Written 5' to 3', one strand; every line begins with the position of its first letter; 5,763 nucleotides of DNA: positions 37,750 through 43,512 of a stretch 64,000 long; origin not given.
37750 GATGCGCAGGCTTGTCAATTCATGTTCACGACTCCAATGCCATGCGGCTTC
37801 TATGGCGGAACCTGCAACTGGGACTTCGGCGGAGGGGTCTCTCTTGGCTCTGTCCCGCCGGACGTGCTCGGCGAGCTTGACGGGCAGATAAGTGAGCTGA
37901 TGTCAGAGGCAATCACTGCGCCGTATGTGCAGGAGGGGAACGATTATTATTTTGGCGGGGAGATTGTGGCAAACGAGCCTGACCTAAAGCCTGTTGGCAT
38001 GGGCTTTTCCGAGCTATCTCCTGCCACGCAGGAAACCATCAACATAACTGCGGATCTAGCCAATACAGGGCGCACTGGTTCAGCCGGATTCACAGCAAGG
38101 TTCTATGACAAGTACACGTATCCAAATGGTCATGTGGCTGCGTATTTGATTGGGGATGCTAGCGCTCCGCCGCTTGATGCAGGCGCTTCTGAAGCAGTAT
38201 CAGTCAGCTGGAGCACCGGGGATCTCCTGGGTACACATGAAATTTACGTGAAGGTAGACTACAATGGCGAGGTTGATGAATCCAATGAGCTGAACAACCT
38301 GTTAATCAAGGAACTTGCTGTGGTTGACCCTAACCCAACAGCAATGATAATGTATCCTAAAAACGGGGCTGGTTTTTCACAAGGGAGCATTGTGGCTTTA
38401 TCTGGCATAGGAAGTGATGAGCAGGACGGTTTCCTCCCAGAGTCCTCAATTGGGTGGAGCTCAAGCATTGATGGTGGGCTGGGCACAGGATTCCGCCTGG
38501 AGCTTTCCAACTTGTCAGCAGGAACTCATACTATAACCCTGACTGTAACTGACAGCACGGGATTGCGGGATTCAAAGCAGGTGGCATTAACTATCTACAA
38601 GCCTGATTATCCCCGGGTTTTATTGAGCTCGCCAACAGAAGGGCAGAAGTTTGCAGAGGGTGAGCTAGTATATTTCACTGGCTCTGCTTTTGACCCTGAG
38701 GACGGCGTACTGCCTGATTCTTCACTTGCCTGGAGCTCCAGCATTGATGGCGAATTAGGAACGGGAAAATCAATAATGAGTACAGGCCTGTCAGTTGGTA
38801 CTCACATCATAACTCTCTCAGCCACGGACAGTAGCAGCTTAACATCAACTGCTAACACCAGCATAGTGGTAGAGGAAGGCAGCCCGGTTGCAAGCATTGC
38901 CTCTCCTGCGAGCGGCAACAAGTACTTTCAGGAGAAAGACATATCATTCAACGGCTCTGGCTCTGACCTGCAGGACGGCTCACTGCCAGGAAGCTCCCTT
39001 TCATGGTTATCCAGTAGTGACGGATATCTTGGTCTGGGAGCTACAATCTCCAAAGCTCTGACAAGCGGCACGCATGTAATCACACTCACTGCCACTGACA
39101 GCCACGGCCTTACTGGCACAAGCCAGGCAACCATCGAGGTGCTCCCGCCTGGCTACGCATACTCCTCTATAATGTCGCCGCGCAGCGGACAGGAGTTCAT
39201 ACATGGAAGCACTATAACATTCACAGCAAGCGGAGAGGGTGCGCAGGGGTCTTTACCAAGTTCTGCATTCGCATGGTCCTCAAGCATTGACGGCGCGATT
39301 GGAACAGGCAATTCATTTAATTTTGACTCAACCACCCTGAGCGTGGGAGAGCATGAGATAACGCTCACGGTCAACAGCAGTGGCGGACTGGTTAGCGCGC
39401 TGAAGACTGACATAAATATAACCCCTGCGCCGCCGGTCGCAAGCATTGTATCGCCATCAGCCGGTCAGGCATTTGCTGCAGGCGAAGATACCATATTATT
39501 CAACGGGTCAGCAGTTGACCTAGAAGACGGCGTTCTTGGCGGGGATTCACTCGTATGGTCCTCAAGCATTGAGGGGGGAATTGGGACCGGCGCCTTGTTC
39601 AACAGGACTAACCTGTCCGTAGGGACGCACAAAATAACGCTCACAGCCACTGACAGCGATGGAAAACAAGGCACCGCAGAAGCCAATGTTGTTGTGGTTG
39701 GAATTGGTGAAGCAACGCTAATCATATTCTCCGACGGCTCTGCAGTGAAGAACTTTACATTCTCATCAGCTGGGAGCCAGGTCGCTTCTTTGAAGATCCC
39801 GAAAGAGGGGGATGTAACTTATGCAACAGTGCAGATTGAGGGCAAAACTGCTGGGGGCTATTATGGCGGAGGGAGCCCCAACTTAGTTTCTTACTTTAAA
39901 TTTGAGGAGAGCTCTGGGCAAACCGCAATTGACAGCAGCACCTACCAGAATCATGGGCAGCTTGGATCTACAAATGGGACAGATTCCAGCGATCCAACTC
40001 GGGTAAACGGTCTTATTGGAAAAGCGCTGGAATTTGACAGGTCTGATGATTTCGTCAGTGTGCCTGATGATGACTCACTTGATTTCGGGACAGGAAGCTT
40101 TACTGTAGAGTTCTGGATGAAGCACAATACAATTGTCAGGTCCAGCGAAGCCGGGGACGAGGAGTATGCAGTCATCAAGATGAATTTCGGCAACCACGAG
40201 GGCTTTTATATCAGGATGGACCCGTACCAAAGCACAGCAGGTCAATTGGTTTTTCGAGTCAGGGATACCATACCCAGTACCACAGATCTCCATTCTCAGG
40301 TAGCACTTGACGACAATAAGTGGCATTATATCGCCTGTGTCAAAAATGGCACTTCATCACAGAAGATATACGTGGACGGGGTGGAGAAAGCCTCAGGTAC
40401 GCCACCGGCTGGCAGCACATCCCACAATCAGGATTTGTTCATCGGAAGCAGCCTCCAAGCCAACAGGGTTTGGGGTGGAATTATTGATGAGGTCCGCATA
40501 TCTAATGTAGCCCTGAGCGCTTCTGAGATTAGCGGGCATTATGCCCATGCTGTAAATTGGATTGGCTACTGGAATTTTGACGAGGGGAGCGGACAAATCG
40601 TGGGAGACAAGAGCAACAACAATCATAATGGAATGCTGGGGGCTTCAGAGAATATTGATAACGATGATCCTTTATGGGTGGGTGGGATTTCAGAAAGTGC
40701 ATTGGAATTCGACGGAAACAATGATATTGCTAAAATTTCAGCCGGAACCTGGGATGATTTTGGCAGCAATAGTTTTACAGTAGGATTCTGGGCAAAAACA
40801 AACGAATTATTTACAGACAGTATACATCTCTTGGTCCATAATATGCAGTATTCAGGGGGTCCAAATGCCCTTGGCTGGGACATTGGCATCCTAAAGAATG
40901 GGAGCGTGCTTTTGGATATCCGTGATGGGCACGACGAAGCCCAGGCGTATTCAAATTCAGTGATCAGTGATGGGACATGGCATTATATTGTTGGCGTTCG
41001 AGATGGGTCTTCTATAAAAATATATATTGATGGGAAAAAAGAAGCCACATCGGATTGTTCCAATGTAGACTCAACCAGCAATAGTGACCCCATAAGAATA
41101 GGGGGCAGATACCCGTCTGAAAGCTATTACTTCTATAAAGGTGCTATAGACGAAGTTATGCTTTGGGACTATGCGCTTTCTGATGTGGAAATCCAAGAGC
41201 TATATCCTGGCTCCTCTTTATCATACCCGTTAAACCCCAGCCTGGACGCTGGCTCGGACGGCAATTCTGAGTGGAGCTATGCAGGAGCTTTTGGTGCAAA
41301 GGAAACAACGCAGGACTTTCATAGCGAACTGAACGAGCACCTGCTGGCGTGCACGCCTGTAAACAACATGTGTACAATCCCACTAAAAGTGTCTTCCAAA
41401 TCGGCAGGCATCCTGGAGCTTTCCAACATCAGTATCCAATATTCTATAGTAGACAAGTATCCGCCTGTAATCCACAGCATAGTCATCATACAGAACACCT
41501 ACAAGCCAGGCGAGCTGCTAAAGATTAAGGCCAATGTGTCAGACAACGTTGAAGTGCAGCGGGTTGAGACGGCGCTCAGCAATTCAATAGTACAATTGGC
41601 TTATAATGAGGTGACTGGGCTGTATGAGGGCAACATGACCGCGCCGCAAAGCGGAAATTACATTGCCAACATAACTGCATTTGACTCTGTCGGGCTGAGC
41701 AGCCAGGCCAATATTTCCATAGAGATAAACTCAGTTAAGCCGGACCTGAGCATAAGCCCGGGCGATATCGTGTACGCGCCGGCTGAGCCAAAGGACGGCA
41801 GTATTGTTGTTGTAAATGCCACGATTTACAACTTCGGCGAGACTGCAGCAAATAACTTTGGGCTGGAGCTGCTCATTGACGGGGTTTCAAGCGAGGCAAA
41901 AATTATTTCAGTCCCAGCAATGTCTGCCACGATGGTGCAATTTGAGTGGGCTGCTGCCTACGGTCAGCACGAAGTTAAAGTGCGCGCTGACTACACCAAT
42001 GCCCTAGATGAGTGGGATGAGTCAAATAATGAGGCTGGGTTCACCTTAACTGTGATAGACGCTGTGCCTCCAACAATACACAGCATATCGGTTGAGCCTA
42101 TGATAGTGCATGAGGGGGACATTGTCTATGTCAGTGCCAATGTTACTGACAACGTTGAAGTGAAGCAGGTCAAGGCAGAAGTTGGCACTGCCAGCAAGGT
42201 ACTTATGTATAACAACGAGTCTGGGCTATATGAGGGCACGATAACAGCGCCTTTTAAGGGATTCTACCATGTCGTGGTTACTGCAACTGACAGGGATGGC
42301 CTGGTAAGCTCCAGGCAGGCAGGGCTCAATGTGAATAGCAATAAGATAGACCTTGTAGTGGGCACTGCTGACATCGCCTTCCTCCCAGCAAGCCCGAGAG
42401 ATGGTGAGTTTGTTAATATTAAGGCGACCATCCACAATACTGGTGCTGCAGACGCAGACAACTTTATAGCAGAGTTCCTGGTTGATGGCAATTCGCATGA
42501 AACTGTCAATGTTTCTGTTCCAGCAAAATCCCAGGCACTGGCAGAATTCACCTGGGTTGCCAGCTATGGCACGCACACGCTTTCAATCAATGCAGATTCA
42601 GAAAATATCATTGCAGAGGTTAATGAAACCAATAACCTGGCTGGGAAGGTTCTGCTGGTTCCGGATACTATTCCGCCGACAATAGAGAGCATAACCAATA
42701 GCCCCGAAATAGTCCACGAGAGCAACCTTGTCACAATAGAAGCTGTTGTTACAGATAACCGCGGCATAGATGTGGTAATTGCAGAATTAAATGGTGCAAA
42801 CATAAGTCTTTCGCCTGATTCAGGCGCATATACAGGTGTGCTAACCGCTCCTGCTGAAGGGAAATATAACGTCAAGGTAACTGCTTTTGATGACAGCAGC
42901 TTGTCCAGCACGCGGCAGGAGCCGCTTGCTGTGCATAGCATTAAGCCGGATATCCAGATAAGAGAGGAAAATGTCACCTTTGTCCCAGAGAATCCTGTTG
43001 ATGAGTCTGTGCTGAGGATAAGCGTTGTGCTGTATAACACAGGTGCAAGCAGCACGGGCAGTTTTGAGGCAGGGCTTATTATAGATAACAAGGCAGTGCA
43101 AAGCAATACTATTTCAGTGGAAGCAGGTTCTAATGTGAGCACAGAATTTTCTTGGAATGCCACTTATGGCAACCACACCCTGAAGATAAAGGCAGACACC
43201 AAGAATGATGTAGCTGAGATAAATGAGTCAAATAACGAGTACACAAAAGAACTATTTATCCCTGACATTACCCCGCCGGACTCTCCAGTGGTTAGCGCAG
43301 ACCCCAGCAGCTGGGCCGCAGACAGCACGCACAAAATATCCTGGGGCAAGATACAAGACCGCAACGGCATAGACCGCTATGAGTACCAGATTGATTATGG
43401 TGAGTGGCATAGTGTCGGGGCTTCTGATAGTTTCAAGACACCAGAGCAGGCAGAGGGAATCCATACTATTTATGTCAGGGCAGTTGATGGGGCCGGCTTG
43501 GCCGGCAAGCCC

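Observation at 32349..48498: A 16-kb secretome operon built around a 3227-aa surface protein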

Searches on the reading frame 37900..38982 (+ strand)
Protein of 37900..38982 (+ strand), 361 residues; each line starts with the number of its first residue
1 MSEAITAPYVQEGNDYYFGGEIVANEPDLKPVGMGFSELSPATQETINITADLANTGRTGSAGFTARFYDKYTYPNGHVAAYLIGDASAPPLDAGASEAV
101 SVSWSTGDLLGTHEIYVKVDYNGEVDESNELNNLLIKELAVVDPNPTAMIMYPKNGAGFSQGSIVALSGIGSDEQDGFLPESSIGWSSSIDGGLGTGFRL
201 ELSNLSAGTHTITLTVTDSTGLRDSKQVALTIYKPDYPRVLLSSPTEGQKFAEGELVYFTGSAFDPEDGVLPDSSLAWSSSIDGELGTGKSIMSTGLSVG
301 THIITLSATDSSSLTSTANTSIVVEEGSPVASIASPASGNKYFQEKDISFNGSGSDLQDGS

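Call 81: search_protein_families(library=pfam, proteins=[window:37900-38982:+], max_evalue=0.01)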
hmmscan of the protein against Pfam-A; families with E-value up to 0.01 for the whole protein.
window:37900-38982:+ (361 aa): 5 families
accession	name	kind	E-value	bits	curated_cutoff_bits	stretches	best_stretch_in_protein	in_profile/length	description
PF07705.17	CARDB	-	3.8e-15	56.4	22.7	1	27-135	2-99/101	CARDB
PF17957.7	Big_7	-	3.4e-11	44.1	24.1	0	238-270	1-32/70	Bacterial Ig domain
PF22352.2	K319L-like_PKD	-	1.5e-07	31.7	27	1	199-232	51-84/84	K319L-like, PKD domain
PF18911.6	PKD_4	-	2e-07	31.4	27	0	165-228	20-81/85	PKD domain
PF00801.26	PKD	-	4e-06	27.2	23.5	0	158-224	10-73/80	PKD domain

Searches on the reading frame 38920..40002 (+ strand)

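Call 81: search_protein_families(library=pfam, proteins=[window:38920-40002:+], max_evalue=0.01)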
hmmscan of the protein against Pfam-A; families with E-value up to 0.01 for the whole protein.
window:38920-40002:+ (361 aa): 7 families
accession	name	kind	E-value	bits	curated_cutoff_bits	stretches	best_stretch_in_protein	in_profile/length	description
PF00801.26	PKD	-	4.7e-08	33.4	23.5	0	95-160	13-74/80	PKD domain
PF22352.2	K319L-like_PKD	-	3.2e-07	30.7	27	0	228-259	53-84/84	K319L-like, PKD domain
PF18911.6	PKD_4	-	1e-06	29.1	27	0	184-259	12-85/85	PKD domain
PF17957.7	Big_7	-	7.4e-06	27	24.1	0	172-205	1-32/70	Bacterial Ig domain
PF20578.4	aBig_2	-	8.8e-06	25.9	27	0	200-255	26-81/89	Atrophied bacterial Ig domain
PF19077.6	Big_13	-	0.00053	20.9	27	0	42-72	67-98/102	Bacterial Ig-like domain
PF02494.22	HYR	-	0.0053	17.5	21.7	0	230-258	52-80/81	HYR domain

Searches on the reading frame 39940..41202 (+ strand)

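Call 81: search_protein_families(library=pfam, proteins=[window:39940-41202:+], max_evalue=0.01)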
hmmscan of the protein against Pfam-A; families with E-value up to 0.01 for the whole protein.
window:39940-41202:+ (421 aa): 4 families
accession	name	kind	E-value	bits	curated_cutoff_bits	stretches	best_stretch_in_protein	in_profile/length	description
PF13385.13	Laminin_G_3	-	3.1e-53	180.4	27.6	2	34-198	2-151/151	Concanavalin A-like lectin/glucanases superfamily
PF07953.20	Toxin_R_bind_N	-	5.8e-22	78.8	23.8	2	22-152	22-150/191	Clostridium neurotoxin, N-terminal receptor binding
PF02210.31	Laminin_G_2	-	8.6e-16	59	22.9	2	318-401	25-116/126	Laminin G domain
PF00054.30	Laminin_G_1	-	3.9e-11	43.7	24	1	318-389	26-99/131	Laminin G domain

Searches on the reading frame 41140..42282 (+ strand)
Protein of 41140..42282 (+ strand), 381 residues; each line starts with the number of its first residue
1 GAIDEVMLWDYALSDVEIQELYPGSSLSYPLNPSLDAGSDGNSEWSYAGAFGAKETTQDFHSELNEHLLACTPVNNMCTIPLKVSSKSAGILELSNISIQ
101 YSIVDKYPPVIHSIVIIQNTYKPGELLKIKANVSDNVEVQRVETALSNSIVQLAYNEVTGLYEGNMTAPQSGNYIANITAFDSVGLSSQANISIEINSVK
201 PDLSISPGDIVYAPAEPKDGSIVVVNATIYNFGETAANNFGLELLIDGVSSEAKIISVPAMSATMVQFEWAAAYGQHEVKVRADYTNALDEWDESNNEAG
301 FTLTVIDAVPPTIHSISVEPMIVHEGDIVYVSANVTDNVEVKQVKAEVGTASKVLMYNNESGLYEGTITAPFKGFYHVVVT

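Call 81: search_protein_families(library=pfam, proteins=[window:41140-42282:+], max_evalue=0.01)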
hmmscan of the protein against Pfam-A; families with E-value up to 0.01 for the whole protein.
window:41140-42282:+ (381 aa): 4 families
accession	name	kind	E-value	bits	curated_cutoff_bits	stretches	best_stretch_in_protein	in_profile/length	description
PF07705.17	CARDB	-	3.4e-15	56.5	22.7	1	200-299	1-99/101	CARDB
PF17957.7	Big_7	-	2e-08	35.2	24.1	1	323-371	14-59/70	Bacterial Ig domain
PF22352.2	K319L-like_PKD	-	0.0022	18.4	27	0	262-308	25-71/84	K319L-like, PKD domain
PF15418.12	DUF4625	-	0.0072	17.1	27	0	307-348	10-56/131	Domain of unknown function (DUF4625)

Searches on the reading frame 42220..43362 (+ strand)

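Call 81: search_protein_families(library=pfam, proteins=[window:42220-43362:+], max_evalue=0.01)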
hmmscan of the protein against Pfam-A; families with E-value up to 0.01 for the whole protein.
window:42220-43362:+ (381 aa): 4 families
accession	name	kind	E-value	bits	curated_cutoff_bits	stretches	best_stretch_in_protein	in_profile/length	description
PF07705.17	CARDB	-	1.4e-34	118.8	22.7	2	44-140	3-98/101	CARDB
PF17957.7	Big_7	-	4.2e-05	24.5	24.1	0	164-220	13-70/70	Bacterial Ig domain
PF05894.18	Podovirus_Gp16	-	0.0002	21.4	25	1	284-347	215-277/331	Podovirus DNA encapsidation protein (Gp16)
PF05345.18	He_PIG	-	0.003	18.4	24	0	194-232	51-89/96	Putative Ig domain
